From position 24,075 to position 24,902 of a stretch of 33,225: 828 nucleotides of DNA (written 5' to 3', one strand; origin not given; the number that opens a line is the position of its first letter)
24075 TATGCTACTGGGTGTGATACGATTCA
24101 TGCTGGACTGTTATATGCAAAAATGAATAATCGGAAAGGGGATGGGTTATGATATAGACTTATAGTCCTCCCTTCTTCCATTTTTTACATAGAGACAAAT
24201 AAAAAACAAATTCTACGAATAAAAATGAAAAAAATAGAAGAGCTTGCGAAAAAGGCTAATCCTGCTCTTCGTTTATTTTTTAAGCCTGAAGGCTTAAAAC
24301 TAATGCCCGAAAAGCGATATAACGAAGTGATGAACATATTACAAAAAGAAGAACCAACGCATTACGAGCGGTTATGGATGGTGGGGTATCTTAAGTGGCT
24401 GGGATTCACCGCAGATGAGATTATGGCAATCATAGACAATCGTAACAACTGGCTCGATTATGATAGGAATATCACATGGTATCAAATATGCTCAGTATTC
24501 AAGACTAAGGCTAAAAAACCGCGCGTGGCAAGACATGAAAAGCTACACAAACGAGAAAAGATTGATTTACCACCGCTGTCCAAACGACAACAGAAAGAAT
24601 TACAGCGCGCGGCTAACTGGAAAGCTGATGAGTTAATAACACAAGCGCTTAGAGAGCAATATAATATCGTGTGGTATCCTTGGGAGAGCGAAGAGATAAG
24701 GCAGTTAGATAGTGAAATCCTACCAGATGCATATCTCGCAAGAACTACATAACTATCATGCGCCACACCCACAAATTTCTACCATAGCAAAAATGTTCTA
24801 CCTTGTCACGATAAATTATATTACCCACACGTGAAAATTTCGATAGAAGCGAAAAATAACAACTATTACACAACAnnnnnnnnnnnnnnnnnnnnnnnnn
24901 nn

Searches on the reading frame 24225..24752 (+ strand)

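Call 5: search_protein_families(library=pfam, proteins=[window:24225-24752:+], max_evalue=0.1)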
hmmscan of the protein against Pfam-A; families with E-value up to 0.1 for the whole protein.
window:24225-24752:+ (175 aa): 1 family
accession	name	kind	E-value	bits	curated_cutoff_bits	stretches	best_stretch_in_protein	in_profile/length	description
PF04104.19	DNA_primase_lrg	-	0.091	12.5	22.4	0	37-88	118-170/266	Eukaryotic and archaeal DNA primase, large subunit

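Call 6: search_protein_families(library=phrogs, proteins=[window:24225-24752:+], max_evalue=0.1)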
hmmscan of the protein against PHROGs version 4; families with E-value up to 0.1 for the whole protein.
window:24225-24752:+ (175 aa): 0 families

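Call 91: search_protein_families(library=padloc, proteins=[window:24225-24752:+], max_evalue=0.01)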
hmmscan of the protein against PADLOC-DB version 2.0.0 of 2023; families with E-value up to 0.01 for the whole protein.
window:24225-24752:+ (175 aa): 0 families
